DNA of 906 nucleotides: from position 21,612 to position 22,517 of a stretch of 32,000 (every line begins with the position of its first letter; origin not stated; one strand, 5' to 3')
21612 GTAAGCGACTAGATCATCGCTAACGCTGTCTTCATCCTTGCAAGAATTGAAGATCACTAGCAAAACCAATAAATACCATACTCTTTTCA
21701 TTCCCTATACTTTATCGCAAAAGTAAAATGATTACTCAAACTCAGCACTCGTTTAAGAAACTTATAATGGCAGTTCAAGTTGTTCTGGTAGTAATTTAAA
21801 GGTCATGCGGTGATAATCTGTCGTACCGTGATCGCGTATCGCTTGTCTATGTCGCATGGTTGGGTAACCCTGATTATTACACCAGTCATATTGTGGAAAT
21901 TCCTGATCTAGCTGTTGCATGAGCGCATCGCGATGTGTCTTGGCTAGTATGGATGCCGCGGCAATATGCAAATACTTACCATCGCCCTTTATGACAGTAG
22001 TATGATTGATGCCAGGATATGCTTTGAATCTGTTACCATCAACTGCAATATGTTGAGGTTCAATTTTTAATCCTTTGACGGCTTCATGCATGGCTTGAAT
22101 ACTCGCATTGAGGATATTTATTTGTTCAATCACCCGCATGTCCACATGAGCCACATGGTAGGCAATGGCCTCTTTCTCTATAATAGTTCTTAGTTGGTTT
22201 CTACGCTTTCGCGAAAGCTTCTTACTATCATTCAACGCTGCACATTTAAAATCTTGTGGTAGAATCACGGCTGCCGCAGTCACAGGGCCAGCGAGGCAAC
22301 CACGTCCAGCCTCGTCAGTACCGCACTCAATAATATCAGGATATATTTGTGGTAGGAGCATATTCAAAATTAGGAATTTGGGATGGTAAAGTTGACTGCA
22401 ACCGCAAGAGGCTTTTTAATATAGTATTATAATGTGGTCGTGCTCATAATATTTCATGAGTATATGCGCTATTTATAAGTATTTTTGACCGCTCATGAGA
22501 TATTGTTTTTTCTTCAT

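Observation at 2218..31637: One 14-16 bp perfect palindrome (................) recurs 13 times in 32 kb, in genes and between them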

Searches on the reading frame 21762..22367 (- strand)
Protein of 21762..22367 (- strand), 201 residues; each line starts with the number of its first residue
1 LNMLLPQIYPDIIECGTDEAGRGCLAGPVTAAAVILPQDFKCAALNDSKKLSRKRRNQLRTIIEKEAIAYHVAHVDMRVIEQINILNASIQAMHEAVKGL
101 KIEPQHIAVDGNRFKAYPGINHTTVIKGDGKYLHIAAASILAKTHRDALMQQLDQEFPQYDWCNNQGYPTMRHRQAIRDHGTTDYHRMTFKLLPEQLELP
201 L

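Call 84: search_protein_families(library=pfam, proteins=[window:21762-22367:-], max_evalue=0.001)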
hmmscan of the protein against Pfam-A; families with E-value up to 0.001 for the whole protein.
window:21762-22367:- (201 aa): 1 family
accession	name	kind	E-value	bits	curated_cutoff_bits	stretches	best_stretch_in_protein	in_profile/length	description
PF01351.25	RNase_HII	-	7.7e-43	147.1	25.8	1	15-191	1-197/199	Ribonuclease HII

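Call 85: find_homologous_proteins(query=window:21762-22367:-, max_evalue=1e-30)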
Query window:21762-22367:- (201 aa): 7998 proteins with E <= 1e-30 among 8000 candidates; the best 120 are listed.
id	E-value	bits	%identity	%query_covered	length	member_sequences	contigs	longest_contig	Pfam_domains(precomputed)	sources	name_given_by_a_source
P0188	7.7e-131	452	100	99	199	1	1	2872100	PF01351.26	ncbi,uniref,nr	ncbi:ribonuclease HII [Nonlabens ponticola]|uniref:Ribonuclease HII n=1 Tax=Nonlabens ponticola TaxI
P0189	1.4e-98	347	77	94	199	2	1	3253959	PF01351.26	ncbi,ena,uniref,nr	ncbi:ribonuclease HII [Nonlabens sp. Hel1_33_55]|uniref:ribonuclease HII n=1 Tax=Nonlabens sp. Hel1_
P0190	2.5e-97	343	76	99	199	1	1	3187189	PF01351.26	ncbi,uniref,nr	ncbi:ribonuclease HII [Nonlabens agnitus]|uniref:Ribonuclease HII n=1 Tax=Nonlabens agnitus TaxID=87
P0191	6.5e-97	341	75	99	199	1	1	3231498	PF01351.26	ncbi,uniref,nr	ncbi:ribonuclease HII [Nonlabens sp. YIK11]|uniref:ribonuclease HII n=1 Tax=Nonlabens sp. YIK11 TaxI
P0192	6.5e-96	338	77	99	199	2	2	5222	PF01351.26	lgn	-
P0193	3.4e-95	336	76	96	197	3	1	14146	PF01351.26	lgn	-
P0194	1.3e-94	334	76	99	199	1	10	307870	PF01351.26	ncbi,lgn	-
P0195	1.7e-94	333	75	99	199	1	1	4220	PF01351.26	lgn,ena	-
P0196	3.0e-94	333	75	99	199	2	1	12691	PF01351.26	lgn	-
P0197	3.1e-94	333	74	99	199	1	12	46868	PF01351.26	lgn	-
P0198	4.9e-94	332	75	99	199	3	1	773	PF01351.26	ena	-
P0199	1.7e-93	330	75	100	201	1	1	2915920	PF01351.26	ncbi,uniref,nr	ncbi:ribonuclease HII [Nonlabens marinus]|uniref:Ribonuclease HII n=1 Tax=Nonlabens marinus S1-08 Ta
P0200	2.1e-93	330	74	99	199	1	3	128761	PF01351.26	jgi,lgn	jgi:ribonuclease HII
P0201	4.4e-93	329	75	98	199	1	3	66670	PF01351.26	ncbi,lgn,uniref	ncbi:MAG: ribonuclease HII [Nonlabens sp.]|uniref:ribonuclease HII n=1 Tax=Nonlabens sp. TaxID=18882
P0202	9.9e-93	328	74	97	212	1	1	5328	PF01351.26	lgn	-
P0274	1.8e-81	291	65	99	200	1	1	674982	PF01351.26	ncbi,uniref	ncbi:ribonuclease HII [Gangjinia marincola]|uniref:Ribonuclease HII n=1 Tax=Gangjinia marincola TaxI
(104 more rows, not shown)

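Call 87: find_encoding_contigs(protein=P0274, flank=10000, max_places=1)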
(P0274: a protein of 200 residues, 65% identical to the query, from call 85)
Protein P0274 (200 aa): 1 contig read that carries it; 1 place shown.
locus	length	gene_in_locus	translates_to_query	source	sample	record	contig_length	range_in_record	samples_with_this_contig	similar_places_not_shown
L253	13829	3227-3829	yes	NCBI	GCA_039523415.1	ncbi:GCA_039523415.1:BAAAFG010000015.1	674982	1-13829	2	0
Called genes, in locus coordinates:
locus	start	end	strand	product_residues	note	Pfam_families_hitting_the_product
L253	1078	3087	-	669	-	PF14121:Porin_10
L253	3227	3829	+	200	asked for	PF01351:RNase_HII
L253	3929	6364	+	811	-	PF11832:DUF3352 (faint), PF13570:Beta-prop_ACSF4 (faint)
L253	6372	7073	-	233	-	PF21948:LplA-B_cat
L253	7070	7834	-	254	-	-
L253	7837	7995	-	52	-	PF01679:Pmp3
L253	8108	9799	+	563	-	PF01336:tRNA_anti-codon, PF00152:tRNA-synt_2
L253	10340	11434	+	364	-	-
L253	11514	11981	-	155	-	PF05360:YiaAB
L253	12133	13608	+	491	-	-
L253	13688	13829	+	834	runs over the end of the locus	PF17162:DUF5118, PF17148:DUF5117, PF16313:DUF4953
